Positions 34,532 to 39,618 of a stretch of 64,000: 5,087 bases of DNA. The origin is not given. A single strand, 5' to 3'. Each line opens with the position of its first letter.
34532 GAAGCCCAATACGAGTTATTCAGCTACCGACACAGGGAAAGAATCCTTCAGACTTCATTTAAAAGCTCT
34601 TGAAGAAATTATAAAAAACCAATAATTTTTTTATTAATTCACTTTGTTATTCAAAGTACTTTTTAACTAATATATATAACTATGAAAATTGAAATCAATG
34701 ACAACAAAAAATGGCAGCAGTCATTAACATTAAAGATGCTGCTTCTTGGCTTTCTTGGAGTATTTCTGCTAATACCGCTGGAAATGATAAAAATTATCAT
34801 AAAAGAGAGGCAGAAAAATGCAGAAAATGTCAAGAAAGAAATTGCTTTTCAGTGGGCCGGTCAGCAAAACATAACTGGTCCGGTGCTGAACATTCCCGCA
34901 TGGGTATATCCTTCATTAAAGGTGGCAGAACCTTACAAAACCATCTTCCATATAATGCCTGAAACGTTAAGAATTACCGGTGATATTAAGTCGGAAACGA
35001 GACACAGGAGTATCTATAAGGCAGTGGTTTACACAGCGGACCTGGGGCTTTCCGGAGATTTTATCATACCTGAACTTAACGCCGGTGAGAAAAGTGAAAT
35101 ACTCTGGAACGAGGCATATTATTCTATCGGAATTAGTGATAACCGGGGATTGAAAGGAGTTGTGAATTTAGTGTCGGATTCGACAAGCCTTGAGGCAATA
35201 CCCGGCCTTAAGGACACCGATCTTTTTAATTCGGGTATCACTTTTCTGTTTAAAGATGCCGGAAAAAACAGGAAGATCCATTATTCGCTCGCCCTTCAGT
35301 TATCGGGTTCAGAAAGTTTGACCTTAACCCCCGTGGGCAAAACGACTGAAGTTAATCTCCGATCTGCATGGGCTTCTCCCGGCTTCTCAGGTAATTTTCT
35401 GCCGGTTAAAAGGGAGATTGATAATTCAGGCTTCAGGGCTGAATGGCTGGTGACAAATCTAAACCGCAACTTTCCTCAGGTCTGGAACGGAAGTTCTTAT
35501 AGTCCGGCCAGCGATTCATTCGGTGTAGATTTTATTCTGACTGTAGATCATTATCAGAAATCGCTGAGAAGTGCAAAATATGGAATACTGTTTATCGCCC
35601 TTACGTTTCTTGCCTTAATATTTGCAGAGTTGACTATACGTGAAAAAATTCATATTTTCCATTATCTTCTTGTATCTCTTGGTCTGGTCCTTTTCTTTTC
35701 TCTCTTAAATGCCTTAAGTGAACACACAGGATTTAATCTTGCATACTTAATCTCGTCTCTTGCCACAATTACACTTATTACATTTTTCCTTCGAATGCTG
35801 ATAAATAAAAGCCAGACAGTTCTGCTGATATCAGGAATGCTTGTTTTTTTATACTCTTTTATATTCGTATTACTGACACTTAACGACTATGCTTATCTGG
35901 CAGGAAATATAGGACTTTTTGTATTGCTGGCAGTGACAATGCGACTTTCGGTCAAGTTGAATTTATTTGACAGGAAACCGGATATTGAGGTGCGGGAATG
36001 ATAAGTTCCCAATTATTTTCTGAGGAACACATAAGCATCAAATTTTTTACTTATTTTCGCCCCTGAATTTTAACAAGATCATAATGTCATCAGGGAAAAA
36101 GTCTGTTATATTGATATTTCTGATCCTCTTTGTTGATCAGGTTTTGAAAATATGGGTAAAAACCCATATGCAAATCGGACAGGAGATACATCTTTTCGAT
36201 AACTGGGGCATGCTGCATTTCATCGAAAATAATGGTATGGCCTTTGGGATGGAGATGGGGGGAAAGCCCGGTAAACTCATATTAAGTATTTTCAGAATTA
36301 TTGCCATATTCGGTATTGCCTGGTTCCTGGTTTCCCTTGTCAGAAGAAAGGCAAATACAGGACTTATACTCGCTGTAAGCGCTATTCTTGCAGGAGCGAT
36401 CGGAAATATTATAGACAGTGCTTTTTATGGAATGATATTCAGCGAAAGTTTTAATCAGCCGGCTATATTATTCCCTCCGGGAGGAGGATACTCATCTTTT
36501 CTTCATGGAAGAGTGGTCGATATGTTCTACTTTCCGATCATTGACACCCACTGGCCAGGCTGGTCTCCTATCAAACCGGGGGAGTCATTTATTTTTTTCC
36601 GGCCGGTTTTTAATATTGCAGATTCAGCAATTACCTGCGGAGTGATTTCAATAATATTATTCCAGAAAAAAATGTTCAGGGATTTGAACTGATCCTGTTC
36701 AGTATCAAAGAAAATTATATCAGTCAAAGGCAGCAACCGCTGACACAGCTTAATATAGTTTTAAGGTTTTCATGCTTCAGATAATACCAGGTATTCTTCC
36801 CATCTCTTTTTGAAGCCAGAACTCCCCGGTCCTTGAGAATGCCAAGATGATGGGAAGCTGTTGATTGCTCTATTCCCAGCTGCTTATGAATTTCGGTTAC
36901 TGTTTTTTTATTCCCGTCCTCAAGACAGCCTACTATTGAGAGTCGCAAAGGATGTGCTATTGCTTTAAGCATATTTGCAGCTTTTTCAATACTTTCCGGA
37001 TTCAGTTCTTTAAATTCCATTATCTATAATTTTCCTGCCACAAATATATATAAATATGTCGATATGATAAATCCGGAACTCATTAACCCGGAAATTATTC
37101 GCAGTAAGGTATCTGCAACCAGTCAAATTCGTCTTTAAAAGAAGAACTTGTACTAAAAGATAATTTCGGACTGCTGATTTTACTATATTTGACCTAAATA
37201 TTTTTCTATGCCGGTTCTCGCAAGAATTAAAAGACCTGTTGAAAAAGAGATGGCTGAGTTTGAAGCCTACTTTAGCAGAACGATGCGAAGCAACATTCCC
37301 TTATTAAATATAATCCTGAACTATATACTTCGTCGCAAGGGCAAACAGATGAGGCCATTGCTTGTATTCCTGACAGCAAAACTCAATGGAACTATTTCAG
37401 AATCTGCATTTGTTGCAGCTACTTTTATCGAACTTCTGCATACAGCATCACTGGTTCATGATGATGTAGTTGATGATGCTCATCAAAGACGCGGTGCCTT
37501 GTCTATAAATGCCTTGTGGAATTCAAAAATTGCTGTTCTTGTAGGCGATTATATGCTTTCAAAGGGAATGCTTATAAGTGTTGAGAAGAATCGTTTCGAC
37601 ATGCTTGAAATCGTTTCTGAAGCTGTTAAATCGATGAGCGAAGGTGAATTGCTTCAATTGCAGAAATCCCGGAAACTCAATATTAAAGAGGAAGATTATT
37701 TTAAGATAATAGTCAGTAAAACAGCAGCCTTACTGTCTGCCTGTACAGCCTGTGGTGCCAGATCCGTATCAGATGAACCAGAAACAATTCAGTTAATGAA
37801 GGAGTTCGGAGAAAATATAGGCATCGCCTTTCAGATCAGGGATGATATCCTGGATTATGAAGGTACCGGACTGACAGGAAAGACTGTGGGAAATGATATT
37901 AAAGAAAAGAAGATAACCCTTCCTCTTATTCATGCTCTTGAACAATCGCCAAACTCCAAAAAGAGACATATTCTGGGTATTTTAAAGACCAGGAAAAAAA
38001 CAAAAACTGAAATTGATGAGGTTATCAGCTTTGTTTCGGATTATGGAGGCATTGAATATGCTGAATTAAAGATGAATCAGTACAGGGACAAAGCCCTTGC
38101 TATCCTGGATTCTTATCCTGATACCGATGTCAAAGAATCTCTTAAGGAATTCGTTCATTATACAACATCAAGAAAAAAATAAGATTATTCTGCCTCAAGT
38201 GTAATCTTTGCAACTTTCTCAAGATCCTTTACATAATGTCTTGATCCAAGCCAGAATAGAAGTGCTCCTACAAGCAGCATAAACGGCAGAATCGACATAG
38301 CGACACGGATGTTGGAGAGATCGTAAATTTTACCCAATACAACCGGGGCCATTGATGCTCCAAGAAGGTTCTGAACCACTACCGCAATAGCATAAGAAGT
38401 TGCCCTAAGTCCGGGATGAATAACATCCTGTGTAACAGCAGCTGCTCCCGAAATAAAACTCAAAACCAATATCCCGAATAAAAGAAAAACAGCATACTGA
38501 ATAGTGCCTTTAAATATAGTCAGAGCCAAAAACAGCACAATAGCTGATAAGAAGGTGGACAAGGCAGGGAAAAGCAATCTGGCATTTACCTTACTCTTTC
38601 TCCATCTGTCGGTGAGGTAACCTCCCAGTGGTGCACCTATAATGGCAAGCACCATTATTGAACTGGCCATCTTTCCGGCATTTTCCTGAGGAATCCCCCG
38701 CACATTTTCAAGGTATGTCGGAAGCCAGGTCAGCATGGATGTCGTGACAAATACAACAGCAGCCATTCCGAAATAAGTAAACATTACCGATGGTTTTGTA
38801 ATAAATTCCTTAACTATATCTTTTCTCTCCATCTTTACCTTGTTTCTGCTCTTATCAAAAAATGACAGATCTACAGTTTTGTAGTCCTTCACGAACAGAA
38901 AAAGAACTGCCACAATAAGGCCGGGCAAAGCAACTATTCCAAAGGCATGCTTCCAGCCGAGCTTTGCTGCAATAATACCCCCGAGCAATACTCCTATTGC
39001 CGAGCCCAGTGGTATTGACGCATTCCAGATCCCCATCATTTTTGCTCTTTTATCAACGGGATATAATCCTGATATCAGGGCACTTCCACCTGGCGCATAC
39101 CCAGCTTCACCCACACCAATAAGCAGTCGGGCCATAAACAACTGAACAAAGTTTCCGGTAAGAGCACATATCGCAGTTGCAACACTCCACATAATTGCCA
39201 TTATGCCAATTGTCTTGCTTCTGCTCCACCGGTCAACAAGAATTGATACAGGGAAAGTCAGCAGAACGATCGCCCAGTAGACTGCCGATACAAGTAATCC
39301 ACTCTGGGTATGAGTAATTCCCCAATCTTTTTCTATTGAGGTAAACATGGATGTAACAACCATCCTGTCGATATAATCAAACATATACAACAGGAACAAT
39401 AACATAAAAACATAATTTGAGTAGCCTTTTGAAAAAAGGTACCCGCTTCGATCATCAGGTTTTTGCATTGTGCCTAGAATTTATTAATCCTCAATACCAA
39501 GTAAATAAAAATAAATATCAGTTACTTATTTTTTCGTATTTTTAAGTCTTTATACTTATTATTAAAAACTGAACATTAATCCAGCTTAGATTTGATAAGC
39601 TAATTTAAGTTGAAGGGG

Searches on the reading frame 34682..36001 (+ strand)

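Call 36: search_protein_families(library=ncbifam, max_evalue=1e-10, proteins=[window:34682-36001:+])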
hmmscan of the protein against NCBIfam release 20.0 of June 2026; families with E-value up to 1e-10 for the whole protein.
window:34682-36001:+ (439 aa): 1 family
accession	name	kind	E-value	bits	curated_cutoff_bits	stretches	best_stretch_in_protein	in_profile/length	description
NF008712.1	PRK11715.1-1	equivalog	7.2e-127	423.8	275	1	14-427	2-426/429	cell envelope integrity protein CreD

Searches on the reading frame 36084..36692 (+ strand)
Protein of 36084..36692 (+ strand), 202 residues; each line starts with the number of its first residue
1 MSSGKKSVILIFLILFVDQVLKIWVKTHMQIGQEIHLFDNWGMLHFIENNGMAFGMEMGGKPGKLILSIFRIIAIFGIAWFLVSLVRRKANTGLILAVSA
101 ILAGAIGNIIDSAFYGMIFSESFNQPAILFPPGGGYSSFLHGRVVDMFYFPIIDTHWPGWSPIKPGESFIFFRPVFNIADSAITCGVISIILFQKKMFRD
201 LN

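Call 36: search_protein_families(library=ncbifam, max_evalue=1e-10, proteins=[window:36084-36692:+])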
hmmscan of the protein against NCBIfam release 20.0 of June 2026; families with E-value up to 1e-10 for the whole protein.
window:36084-36692:+ (202 aa): 7 families
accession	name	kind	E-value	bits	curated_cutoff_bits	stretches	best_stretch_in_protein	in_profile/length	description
NF011369.0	PRK14788.1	equivalog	5.4e-79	264.5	200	1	4-199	3-197/213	lipoprotein signal peptidase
NF011368.0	PRK14787.1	equivalog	1.3e-22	80.7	177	1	8-118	5-111/167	lipoprotein signal peptidase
NF011352.0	PRK14770.1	equivalog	1.4e-14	53.9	223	0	8-118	20-128/173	lipoprotein signal peptidase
TIGR00077.1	lspA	equivalog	1.5e-14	54.2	73.95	0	10-116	15-119/164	signal peptidase II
NF011359.0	PRK14777.1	subfamily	1.9e-13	50.5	187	1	8-116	30-133/191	lipoprotein signal peptidase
NF011371.0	PRK14790.1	equivalog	5e-13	49.2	202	0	8-118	13-122/169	lipoprotein signal peptidase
NF011365.0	PRK14784.1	equivalog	9.7e-11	42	181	0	14-118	14-116/160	lipoprotein signal peptidase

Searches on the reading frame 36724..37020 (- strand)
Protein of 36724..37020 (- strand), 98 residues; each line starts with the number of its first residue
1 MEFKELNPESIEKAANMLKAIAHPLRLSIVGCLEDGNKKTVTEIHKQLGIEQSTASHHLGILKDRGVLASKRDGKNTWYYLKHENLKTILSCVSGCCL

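Call 36: search_protein_families(library=ncbifam, max_evalue=1e-10, proteins=[window:36724-37020:-])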
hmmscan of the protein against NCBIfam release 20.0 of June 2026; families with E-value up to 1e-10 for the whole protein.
window:36724-37020:- (98 aa): 5 families
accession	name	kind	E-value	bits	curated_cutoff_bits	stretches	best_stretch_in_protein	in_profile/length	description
NF033788.1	HTH_metalloreg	subfamily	2.5e-21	75.3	55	1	15-89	2-76/77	metalloregulator ArsR/SmtB family transcription factor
NF040642.1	sulf_sens_BigR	equivalog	1.2e-14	54.2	155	1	12-89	8-84/95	sulfite-sensing transcriptional repressor BigR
NF041413.1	ArsR_Rv2640c_fam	equivalog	5.1e-14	52.7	155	1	14-97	32-118/118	Rv2640c family ArsR-like transcriptional regulator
NF033789.1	repress_SdpR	subfamily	9.1e-13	47.9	100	1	18-93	2-76/79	autorepressor SdpR family transcription factor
NF052532.1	TransRegPagRBaca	equivalog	1.1e-11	44.7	170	1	6-91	9-93/99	transcriptional repressor PagR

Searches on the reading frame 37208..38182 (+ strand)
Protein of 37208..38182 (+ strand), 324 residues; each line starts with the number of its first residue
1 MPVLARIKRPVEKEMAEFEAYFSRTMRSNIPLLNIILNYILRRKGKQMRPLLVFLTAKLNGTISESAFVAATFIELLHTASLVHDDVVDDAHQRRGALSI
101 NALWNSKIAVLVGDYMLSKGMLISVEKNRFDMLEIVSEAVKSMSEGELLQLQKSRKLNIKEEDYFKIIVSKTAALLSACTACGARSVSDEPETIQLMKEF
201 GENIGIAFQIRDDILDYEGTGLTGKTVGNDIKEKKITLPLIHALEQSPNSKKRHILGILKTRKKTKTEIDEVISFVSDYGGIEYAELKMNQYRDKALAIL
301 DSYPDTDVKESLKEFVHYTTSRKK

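Call 36: search_protein_families(library=ncbifam, max_evalue=1e-10, proteins=[window:37208-38182:+])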
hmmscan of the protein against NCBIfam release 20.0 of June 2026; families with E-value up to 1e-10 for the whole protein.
window:37208-38182:+ (324 aa): 16 families
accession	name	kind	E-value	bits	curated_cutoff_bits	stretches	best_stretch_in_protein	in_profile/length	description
NF040698.1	IdsA_Meth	equivalog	2.4e-65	220.9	468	1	38-323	35-327/328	short chain isoprenyl diphosphate synthase IdsA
NF008140.0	PRK10888.1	equivalog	6.5e-61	206.4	412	1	6-323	5-322/323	octaprenyl diphosphate synthase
TIGR02748.1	GerC3_HepT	equivalog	2.9e-59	200.8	456.55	1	7-323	5-318/319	heptaprenyl diphosphate synthase component II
TIGR02749.1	prenyl_cyano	equivalog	3.4e-54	184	383.2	1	6-322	5-320/322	solanesyl diphosphate synthase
NF041169.1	f2_encap_cargo4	exception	3.1e-53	181.2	450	1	43-323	48-333/334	family 2 encapsulin nanocompartment cargo protein polyprenyl transferase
NF045628.1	HxpDPsynlarge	equivalog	4e-53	180.5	500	1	13-322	3-309/311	hexaprenyl-diphosphate synthase large subunit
NF041003.1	GGPP_syn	equivalog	9e-52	176.2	500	1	16-324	11-326/326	geranylgeranyl diphosphate synthase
NF042417.1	NPPPS_Mycobact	equivalog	8.5e-49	166.4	600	1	8-323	19-334/335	nonaprenyl/(2E,6E)-farnesyl/geranylgeranyl diphosphat synthase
NF045485.1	FPPsyn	subfamily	2.7e-40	138.3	275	1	32-268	24-272/288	farnesyl diphosphate synthase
NF045549.1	GGPPsyn_IdsB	equivalog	9.6e-40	136.7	475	1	44-302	64-327/346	geranylgeranyl diphosphate synthase IdsB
NF045685.1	GGPPSynCrtE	equivalog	2.1e-36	125.4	460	1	37-253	34-262/293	geranylgeranyl diphosphate synthase CrtE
NF040789.2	gerfarn_diphsyn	equivalog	4.2e-32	111.7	560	1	69-322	86-343/345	geranylfarnesyl diphosphate synthase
NF040627.1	GFPS_Meth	equivalog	3.8e-28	98.7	600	1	33-242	28-230/285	geranylfarnesyl diphosphate synthase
NF007877.0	PRK10581.1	equivalog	2.5e-24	86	321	1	29-250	29-262/299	(2E,6E)-farnesyl diphosphate synthase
NF042416.1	GFPPS_Mycobact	equivalog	3e-23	82.4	600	1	170-322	191-348/350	bifunctional (2E,6E)-farnesyl/geranyl diphosphate synthase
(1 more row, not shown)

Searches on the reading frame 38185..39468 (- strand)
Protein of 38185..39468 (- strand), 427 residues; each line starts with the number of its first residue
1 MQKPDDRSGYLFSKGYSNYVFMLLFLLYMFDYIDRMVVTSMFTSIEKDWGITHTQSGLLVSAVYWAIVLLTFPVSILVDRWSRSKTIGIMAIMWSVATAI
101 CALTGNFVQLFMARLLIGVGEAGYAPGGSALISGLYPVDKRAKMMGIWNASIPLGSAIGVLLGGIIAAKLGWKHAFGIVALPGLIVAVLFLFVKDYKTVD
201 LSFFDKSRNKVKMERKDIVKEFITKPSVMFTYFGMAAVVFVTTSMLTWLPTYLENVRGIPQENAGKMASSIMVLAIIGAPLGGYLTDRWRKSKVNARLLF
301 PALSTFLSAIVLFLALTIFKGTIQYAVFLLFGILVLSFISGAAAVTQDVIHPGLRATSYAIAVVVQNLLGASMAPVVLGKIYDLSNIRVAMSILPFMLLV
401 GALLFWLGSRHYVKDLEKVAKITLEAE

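Call 36: search_protein_families(library=ncbifam, max_evalue=1e-10, proteins=[window:38185-39468:-])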
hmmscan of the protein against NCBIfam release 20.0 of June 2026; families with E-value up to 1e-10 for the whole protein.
window:38185-39468:- (427 aa): 17 families
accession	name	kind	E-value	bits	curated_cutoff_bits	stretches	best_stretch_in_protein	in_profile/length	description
TIGR00893.1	2A0114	subfamily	1.3e-48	166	395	1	26-406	1-396/399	D-galactonate transporter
TIGR00881.1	2A0104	subfamily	1.7e-31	109.6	407.75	1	25-386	1-374/379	phosphoglycerate transporter protein PgtP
TIGR00895.1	2A0115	subfamily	4.8e-30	104.8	418.55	1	17-380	15-396/398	aromatic acid/H+ symport family MFS transporter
TIGR00894.1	2A0114euk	subfamily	9e-19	67.3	626.45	1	52-382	74-420/465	Na(+)-dependent inorganic phosphate cotransporter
TIGR00880.1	2_A_01_02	superfamily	3.6e-18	66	131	1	67-193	10-137/141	multidrug resistance protein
NF008586.0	PRK11551.1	equivalog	7.5e-18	64.7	410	1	22-412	18-400/406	3-(3-hydroxy-phenyl)propionate transporter MhpT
NF033135.1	cmx_cmrA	equivalog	2.6e-17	63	400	1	37-403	21-370/374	Cmx/CmrA family chloramphenicol efflux MFS transporter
TIGR02332.1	HpaX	equivalog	3.2e-15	56.2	615.4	1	20-231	9-226/412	4-hydroxyphenylacetate permease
TIGR00886.1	2A0108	subfamily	1.3e-14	54.1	311.7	1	36-343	18-337/368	NarK family nitrate/nitrite MFS transporter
TIGR00711.1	efflux_EmrB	subfamily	5.2e-14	51.8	230.2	1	24-193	7-176/485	DHA2 family efflux MFS transporter permease subunit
NF003024.0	PRK03893.1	subfamily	7.5e-14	51.4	604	1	20-194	22-194/497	sialate:H+ symport family MFS transporter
TIGR00710.1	efflux_Bcr_CflA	subfamily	2.6e-13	50.2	200.9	1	21-394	7-371/385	Bcr/CflA family efflux MFS transporter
TIGR00891.1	2A0112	subfamily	5.9e-13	48.6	552.9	1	20-354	13-368/405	sialate:H+ symport family MFS transporter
NF002921.0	PRK03545.1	equivalog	1.5e-12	47.2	401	1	36-338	30-315/396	sugar transporter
TIGR00805.1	oat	subfamily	3.6e-12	45.1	280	0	205-312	306-416/639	OAT family organic anion transporter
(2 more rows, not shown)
